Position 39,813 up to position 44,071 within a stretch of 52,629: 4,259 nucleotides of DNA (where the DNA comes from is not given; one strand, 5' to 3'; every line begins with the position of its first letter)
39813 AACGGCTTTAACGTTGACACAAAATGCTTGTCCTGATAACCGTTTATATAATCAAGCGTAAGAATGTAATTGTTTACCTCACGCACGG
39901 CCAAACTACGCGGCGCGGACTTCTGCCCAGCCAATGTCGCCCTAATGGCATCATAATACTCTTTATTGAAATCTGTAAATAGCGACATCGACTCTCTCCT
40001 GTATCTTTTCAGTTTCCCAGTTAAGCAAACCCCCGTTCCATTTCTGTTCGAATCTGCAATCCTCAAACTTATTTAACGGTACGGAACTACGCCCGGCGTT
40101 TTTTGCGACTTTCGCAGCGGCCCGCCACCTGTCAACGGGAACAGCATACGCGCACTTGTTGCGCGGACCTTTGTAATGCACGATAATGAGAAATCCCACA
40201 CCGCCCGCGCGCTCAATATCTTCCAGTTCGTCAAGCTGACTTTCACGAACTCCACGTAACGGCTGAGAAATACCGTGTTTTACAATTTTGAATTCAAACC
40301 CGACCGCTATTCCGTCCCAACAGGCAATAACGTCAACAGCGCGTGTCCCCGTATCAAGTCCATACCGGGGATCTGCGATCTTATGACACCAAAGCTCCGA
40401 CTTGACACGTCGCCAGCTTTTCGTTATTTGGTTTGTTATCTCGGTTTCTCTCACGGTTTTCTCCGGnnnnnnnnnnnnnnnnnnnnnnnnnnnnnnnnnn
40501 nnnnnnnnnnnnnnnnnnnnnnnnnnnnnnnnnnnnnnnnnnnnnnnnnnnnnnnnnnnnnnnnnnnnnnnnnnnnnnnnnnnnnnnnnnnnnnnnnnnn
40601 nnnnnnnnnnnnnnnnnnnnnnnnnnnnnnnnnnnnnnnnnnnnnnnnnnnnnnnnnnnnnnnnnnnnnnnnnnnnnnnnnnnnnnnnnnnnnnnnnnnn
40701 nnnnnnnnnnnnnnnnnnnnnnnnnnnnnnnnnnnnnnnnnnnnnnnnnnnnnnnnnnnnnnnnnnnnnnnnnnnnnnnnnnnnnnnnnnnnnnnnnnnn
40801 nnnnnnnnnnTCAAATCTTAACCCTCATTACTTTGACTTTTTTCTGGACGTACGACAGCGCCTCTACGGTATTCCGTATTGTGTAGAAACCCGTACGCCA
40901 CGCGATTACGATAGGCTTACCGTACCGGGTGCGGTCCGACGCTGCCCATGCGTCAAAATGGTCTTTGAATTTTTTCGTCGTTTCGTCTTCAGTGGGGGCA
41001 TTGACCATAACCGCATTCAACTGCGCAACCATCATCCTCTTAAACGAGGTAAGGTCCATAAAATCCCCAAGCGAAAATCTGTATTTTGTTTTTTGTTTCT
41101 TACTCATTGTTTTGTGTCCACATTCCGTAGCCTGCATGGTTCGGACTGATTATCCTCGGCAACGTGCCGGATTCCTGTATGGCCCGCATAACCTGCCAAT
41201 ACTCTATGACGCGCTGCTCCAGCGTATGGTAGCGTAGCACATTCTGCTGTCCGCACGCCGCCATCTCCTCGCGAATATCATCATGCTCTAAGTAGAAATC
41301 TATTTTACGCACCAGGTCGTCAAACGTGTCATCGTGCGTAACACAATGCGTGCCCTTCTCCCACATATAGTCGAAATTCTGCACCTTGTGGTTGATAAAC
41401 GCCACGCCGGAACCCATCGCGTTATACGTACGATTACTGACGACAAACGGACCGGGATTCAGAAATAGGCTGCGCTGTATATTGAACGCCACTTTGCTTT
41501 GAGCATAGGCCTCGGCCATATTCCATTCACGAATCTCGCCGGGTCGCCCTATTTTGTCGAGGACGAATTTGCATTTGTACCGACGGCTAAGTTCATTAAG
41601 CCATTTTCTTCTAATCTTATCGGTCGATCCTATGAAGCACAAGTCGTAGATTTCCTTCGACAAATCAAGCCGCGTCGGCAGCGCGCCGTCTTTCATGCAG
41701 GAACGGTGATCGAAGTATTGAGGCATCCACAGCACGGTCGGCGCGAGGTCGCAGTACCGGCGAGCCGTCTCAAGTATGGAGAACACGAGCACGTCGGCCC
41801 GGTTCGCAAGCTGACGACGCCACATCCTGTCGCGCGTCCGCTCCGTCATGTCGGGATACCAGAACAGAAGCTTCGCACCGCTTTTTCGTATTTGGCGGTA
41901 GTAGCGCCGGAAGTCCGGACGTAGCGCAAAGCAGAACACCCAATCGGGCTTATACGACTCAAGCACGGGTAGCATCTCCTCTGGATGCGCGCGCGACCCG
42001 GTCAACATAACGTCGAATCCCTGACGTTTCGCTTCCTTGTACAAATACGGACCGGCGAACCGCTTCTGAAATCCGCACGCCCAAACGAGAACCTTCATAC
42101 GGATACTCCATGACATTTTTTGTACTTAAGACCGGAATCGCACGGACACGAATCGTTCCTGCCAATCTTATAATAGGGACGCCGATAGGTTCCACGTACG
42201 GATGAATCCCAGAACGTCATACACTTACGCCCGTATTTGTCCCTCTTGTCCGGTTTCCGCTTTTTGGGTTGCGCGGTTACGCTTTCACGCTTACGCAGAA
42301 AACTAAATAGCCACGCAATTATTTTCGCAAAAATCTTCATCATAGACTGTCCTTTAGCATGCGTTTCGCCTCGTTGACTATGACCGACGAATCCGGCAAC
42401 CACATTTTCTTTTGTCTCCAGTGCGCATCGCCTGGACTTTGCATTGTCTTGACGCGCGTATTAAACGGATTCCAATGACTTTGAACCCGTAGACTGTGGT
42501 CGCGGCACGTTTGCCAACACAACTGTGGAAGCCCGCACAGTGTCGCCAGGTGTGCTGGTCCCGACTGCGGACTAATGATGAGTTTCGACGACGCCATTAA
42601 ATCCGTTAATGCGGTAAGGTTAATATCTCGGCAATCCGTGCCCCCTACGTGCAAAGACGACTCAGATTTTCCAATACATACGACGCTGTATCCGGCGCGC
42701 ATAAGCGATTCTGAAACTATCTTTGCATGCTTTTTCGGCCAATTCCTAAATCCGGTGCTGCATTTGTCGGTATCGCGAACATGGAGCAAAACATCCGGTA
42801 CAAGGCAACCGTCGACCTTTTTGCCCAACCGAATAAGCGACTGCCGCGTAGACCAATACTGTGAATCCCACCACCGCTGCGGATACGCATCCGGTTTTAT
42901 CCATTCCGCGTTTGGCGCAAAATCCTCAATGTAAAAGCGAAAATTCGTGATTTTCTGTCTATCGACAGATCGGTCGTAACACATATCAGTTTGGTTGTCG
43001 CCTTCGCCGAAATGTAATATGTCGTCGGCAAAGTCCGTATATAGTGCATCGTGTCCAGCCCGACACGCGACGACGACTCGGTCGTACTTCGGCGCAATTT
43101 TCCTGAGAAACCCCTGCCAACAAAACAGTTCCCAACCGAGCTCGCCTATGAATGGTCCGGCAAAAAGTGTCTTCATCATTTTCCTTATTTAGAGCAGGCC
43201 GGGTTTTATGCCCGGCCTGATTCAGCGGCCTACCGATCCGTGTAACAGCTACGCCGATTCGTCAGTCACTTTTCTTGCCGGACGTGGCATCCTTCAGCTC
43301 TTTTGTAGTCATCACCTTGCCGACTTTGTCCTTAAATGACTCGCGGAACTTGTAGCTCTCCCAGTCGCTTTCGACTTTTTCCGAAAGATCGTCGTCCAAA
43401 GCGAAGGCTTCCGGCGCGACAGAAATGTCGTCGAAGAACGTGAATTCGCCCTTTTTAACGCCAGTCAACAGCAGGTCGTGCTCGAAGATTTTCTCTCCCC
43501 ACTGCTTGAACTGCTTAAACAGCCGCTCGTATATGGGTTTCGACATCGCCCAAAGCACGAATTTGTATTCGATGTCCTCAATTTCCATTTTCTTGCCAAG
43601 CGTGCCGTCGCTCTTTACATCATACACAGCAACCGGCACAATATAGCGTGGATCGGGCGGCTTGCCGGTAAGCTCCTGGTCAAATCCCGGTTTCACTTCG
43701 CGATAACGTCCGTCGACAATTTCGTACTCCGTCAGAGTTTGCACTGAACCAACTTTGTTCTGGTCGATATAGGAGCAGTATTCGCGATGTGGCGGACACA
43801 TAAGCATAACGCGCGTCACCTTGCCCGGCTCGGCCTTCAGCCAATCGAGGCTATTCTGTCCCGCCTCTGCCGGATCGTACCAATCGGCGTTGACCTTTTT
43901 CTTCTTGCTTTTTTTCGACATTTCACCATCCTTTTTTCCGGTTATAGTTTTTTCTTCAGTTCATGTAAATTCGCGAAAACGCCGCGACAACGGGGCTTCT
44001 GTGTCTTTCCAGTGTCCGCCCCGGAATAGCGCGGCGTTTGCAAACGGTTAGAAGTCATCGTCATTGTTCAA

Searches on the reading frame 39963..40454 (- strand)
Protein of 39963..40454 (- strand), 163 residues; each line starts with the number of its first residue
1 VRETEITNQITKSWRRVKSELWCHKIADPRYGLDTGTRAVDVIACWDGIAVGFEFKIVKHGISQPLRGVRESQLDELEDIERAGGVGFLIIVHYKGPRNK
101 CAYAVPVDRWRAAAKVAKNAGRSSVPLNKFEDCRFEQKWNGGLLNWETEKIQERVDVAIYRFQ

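Call 80: search_protein_families(library=phrogs, proteins=[window:39963-40454:-], max_evalue=0.01)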
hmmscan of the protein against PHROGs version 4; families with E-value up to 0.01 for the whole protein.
window:39963-40454:- (163 aa): 2 families
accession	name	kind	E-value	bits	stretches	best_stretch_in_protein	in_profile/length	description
phrog_843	-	DNA, RNA and nucleotide metabolism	2.6e-12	47.7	1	34-142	53-155/177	Holliday junction resolvase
phrog_93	-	DNA, RNA and nucleotide metabolism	0.0021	17.8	1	1-89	352-427/613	endonuclease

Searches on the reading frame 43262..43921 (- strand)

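Call 13: search_protein_families(library=pfam, proteins=[window:43262-43921:-], max_evalue=0.01)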
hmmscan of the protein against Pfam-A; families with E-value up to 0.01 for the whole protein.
window:43262-43921:- (219 aa): 1 family
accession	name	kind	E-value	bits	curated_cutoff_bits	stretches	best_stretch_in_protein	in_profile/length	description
PF11931.14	SF3a60_Prp9_C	-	0.0095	16.9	30.7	0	140-211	44-113/120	SF3a60/Prp9 C-terminal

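Call 34: search_protein_families(library=phrogs, proteins=[window:43262-43921:-], max_evalue=0.01)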
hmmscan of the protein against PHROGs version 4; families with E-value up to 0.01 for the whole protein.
window:43262-43921:- (219 aa): 0 families

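Call 81: search_protein_families(library=ncbifam, proteins=[window:43262-43921:-], max_evalue=0.01)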
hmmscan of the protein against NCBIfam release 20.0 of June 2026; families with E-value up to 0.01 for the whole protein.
window:43262-43921:- (219 aa): 0 families
